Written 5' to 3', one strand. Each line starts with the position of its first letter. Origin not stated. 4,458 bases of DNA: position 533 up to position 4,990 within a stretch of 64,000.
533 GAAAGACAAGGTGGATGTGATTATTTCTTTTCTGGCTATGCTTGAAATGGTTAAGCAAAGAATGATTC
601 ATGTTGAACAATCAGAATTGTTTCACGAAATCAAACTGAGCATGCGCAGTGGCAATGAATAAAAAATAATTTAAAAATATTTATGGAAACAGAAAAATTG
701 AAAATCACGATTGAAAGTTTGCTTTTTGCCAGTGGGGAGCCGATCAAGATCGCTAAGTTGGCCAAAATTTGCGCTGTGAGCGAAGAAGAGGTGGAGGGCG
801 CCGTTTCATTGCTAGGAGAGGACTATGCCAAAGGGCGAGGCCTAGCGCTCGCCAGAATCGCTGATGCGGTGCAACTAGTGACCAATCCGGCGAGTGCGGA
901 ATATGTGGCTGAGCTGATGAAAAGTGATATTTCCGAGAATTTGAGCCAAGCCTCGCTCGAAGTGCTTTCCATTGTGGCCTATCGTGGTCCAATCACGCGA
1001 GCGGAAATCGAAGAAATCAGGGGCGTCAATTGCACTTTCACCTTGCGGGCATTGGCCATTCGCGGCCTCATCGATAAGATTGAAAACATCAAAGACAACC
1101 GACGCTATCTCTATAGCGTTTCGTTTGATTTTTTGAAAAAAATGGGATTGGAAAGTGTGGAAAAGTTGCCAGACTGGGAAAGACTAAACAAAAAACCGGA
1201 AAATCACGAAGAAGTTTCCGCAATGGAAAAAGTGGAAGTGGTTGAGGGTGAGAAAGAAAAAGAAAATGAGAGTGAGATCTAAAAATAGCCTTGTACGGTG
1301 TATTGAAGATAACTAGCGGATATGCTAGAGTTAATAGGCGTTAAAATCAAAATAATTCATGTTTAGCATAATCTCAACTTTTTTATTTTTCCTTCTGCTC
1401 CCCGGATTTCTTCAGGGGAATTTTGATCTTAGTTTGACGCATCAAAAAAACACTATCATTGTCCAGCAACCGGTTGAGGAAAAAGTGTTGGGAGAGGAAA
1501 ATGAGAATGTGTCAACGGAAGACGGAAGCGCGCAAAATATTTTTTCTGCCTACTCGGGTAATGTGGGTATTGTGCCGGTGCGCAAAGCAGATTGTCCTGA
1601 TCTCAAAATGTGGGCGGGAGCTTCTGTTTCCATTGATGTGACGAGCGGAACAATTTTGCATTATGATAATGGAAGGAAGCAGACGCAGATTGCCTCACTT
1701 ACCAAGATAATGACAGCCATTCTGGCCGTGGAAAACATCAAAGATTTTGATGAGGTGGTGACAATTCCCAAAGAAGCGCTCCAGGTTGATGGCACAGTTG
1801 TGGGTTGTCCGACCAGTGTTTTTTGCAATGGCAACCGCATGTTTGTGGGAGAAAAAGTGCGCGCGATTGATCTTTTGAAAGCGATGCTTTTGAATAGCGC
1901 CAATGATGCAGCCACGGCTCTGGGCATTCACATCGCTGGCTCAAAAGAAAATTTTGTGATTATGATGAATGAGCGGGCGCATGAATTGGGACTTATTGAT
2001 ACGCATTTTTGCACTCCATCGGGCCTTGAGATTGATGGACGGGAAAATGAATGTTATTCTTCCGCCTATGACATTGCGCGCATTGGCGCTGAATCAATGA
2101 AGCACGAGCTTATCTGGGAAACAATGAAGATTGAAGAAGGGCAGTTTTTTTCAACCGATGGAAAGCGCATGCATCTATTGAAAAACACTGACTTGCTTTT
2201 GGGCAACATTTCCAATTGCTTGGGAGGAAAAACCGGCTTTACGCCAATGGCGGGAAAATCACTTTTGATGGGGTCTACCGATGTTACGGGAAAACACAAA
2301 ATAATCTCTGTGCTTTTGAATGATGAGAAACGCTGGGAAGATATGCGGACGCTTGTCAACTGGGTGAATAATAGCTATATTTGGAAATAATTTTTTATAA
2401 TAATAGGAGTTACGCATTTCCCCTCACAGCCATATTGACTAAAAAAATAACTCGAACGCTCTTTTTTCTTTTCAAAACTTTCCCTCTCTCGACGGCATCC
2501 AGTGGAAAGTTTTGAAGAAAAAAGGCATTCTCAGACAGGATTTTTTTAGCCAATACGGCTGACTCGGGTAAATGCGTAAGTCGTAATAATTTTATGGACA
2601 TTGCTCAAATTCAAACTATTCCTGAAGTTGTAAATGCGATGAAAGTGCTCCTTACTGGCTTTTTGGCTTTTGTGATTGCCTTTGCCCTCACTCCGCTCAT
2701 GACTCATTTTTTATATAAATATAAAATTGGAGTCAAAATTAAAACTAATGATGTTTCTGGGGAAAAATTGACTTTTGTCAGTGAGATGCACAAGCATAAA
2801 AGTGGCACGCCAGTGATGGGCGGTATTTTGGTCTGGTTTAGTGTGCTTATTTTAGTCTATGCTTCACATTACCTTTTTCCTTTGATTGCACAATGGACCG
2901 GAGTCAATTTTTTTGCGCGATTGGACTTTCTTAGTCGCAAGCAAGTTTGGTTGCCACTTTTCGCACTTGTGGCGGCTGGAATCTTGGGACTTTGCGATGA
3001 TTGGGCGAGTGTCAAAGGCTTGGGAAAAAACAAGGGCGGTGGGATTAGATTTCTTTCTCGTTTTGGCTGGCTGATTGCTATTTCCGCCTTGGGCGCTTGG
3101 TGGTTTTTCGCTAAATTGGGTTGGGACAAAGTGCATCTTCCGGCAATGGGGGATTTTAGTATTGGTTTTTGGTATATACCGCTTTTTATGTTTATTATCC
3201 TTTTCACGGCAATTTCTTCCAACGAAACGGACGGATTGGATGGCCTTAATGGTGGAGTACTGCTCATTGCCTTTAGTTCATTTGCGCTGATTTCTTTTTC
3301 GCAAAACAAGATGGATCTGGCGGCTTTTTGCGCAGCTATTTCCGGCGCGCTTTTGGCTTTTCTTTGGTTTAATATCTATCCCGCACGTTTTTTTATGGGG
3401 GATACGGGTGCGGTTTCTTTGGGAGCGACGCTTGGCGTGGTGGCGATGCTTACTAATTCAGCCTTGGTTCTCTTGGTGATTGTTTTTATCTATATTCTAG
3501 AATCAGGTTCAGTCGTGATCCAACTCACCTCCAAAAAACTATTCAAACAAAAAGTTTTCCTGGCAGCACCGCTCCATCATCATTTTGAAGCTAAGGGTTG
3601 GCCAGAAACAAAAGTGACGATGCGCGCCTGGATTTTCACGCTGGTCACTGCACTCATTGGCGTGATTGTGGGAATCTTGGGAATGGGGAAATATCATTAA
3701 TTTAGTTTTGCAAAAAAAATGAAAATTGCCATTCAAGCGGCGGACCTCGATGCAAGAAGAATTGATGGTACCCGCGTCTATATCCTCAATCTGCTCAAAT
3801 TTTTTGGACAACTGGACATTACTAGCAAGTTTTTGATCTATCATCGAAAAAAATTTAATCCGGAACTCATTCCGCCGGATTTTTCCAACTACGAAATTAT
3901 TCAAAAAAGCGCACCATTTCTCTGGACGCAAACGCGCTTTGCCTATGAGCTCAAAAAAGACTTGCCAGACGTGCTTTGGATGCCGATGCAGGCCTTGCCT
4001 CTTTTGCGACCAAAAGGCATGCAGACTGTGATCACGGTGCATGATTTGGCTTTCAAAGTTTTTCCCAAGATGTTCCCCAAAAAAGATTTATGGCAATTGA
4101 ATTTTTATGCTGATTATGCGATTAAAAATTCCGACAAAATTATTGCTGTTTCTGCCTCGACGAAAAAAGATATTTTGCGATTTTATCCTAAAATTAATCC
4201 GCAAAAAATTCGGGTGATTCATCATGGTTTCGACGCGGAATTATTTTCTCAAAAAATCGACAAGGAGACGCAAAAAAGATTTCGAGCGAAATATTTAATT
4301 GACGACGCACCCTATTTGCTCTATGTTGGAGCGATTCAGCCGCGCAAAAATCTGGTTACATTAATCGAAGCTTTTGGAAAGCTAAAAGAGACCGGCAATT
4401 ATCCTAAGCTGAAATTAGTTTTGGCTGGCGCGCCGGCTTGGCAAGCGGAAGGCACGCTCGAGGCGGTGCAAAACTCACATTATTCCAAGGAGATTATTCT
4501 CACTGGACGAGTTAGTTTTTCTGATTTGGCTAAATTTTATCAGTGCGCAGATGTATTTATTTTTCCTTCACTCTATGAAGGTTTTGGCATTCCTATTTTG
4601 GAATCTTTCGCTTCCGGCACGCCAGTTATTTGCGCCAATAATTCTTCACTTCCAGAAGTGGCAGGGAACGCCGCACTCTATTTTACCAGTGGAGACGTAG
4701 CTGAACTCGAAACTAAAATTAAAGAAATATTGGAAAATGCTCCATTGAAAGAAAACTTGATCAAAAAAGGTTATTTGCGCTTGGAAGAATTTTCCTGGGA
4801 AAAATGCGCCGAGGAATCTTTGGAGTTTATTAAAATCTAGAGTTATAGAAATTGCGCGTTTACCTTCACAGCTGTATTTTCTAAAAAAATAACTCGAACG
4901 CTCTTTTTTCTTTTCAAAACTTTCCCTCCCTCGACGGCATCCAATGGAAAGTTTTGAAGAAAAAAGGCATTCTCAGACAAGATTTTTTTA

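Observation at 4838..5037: Copy 2 of the repeat shows compensatory substitutions and a perfect 7-bp target duplication overlapping two stop codons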

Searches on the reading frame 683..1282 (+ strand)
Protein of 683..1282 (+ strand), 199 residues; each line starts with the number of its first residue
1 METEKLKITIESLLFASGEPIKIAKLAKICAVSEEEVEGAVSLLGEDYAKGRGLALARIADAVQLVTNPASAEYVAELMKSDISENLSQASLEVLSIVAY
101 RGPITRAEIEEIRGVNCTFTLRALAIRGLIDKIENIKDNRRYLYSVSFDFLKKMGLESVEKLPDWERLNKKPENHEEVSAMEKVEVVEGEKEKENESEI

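Call 83: search_protein_families(library=pfam, max_evalue=1e-8, proteins=[window:683-1282:+])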
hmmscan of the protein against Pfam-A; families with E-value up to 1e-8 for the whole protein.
window:683-1282:+ (199 aa): 1 family
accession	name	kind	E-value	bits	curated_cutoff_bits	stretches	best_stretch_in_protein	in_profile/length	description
PF04079.22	SMC_ScpB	-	2.8e-44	151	27.4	1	9-164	2-159/160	Segregation and condensation complex subunit ScpB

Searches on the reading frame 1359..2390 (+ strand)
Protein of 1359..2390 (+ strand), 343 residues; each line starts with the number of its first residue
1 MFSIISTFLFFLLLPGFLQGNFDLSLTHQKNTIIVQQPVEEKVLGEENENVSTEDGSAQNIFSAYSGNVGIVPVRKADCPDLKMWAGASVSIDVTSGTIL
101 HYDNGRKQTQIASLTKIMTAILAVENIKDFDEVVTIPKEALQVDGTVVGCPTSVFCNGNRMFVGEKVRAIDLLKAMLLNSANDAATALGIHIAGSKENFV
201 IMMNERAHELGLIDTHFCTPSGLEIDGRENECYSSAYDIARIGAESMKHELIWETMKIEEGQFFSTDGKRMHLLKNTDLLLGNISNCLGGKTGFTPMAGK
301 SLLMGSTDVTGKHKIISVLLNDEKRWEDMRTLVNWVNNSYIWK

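Call 10: search_protein_families(library=pfam, proteins=[window:1359-2390:+])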
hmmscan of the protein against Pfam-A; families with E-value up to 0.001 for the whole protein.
window:1359-2390:+ (343 aa): 1 family
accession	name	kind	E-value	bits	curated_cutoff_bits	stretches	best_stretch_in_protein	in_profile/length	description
PF00768.25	Peptidase_S11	-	5.2e-48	164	27.6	1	83-323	9-238/239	D-alanyl-D-alanine carboxypeptidase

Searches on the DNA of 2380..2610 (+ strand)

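Call 45: search_rna_families(source=window, start=2380, end=2610, threshold=evalue, max_evalue=10)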
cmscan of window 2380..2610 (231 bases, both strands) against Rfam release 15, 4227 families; matches with E-value up to 10: 35.
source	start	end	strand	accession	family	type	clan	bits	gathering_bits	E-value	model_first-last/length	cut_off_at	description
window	2410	2579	-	RF04156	MIR2670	Gene; miRNA;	-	28.4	117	0.00021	1-200/200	no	MIR2670 microRNA precursor family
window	2425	2564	+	RF04174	MIR4208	Gene; miRNA;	-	27.7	140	0.018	1-191/191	no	MIR4208 microRNA precursor family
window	2446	2546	+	RF01859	Phe_leader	Cis-reg; leader;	-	25.5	55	0.021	1-125/125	no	Phenylalanine leader peptide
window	2454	2530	-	RF00995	mir-616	Gene; miRNA;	-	25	100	0.0022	1-91/91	no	mir-616 microRNA precursor family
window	2428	2560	-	RF04228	MIR6140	Gene; miRNA;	-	24.5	140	0.013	1-165/165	no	MIR6140 microRNA precursor family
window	2424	2563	-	RF04174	MIR4208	Gene; miRNA;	-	24.3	140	0.095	1-191/191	no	MIR4208 microRNA precursor family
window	2454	2530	+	RF00995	mir-616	Gene; miRNA;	-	21.3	100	0.028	1-91/91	no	mir-616 microRNA precursor family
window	2460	2525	+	RF03872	MIR6426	Gene; miRNA;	-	19.4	96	0.16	1-84/84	no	MIR6426 microRNA precursor family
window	2460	2526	-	RF00648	MIR396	Gene; miRNA;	-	19.3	80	0.14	1-118/118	no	MIR396 microRNA precursor family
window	2455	2532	-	RF03545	Flavi_ISFV_CRE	Cis-reg;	-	19.3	41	0.73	18-89/89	no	Insect-specific Flavivirus 3' UTR cis-acting replication element (CRE)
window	2460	2531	-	RF00950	mir-927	Gene; miRNA;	-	18.7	60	0.6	1-86/86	no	mir-927 microRNA precursor family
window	2434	2554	+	RF04134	MIR7504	Gene; miRNA;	-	18.2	83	0.92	1-124/124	no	MIR7504 microRNA precursor family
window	2457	2527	-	RF03872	MIR6426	Gene; miRNA;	-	17.7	96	0.48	1-84/84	no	MIR6426 microRNA precursor family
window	2441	2538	-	RF01859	Phe_leader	Cis-reg; leader;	-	17.6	55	1.2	1-125/125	no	Phenylalanine leader peptide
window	2464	2523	+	RF03933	MIR6445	Gene; miRNA;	-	17.3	100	0.58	1-117/117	no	MIR6445 microRNA precursor family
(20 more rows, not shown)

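Call 58: search_dna_similar(query=window:2404-2584:+, collection=plasmids, mode=distant, max_evalue=0.001)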
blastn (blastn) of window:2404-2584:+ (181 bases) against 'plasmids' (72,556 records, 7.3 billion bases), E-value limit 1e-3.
No match.

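Call 59: search_dna_similar(query=window:2404-2584:+, collection=phages, mode=distant, max_evalue=0.001)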
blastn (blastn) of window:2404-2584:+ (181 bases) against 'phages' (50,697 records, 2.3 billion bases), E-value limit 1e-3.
No match.

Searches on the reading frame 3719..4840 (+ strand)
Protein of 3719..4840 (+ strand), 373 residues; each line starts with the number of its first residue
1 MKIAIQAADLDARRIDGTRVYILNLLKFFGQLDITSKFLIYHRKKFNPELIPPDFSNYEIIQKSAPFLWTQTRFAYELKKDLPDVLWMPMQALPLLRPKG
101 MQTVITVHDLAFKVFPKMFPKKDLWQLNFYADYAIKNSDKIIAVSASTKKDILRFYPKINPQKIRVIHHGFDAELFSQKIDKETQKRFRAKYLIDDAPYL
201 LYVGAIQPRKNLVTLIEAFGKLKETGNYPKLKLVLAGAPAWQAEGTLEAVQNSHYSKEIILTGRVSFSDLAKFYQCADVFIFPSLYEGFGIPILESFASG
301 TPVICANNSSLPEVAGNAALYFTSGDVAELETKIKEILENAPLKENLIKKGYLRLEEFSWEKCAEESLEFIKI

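Call 10: search_protein_families(library=pfam, proteins=[window:3719-4840:+])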
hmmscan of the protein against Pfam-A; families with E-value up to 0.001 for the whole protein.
window:3719-4840:+ (373 aa): 5 families
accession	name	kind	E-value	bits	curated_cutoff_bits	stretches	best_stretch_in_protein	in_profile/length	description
PF00534.26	Glycos_transf_1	-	6.8e-36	123.8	26.4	1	186-352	3-170/172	Glycosyl transferases group 1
PF13692.12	Glyco_trans_1_4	-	8.5e-29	101.1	27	1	198-340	2-142/142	Glycosyl transferases group 1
PF13439.12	Glyco_transf_4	-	1.3e-14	55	28.5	1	16-174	2-169/170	Glycosyltransferase Family 4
PF20706.3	GT4-conflict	-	7.5e-11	42.1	26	1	194-364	194-382/385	Family 4 Glycosyltransferase in conflict systems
PF13524.12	Glyco_trans_1_2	-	2.4e-08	34.5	25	1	223-367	10-142/144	Glycosyl transferase-like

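Call 24: find_encoding_contigs(protein=window:3719-4840:+, flank=6000, max_places=10)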
Protein window:3719-4840:+ (373 aa): 3 contigs read that carry it; 2 places shown.
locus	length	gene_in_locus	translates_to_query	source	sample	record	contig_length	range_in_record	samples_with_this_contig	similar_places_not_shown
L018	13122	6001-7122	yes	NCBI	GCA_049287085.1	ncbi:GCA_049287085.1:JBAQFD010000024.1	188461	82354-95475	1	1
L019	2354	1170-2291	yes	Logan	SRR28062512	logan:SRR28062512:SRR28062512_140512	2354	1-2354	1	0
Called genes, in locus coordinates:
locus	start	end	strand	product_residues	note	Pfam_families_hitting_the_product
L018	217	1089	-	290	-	PF17827:PrmC_N, PF05175:MTS (weak), PF06325:PrmA, PF01209:Ubie_methyltran (weak), PF13847:Methyltransf_31, PF08241:Methyltransf_11 (weak), PF08242:Methyltransf_12 (weak), PF13649:Methyltransf_25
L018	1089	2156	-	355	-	PF03462:PCRF, PF00472:RF-1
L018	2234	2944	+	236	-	PF02616:SMC_ScpA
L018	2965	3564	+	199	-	PF04079:SMC_ScpB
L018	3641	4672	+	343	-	PF00768:Peptidase_S11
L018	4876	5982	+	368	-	PF00953:Glycos_transf_4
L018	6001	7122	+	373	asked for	PF13439:Glyco_transf_4, PF20706:GT4-conflict, PF00534:Glycos_transf_1, PF13692:Glyco_trans_1_4, PF13524:Glyco_trans_1_2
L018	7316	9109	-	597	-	-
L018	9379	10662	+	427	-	PF13196:DUF4012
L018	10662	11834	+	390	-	PF00534:Glycos_transf_1 (weak), PF13692:Glyco_trans_1_4 (weak), PF13524:Glyco_trans_1_2 (weak)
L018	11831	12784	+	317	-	PF00106:adh_short (faint), PF01073:3Beta_HSD, PF01370:Epimerase, PF02719:Polysacc_synt_2, PF04321:RmlD_sub_bind, PF07993:NAD_binding_4, PF08659:KR (weak), PF16363:GDP_Man_Dehyd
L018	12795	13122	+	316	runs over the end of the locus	PF00535:Glycos_transf_2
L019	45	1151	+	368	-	PF00953:Glycos_transf_4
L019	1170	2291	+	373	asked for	PF13439:Glyco_transf_4, PF20706:GT4-conflict, PF00534:Glycos_transf_1, PF13692:Glyco_trans_1_4, PF13524:Glyco_trans_1_2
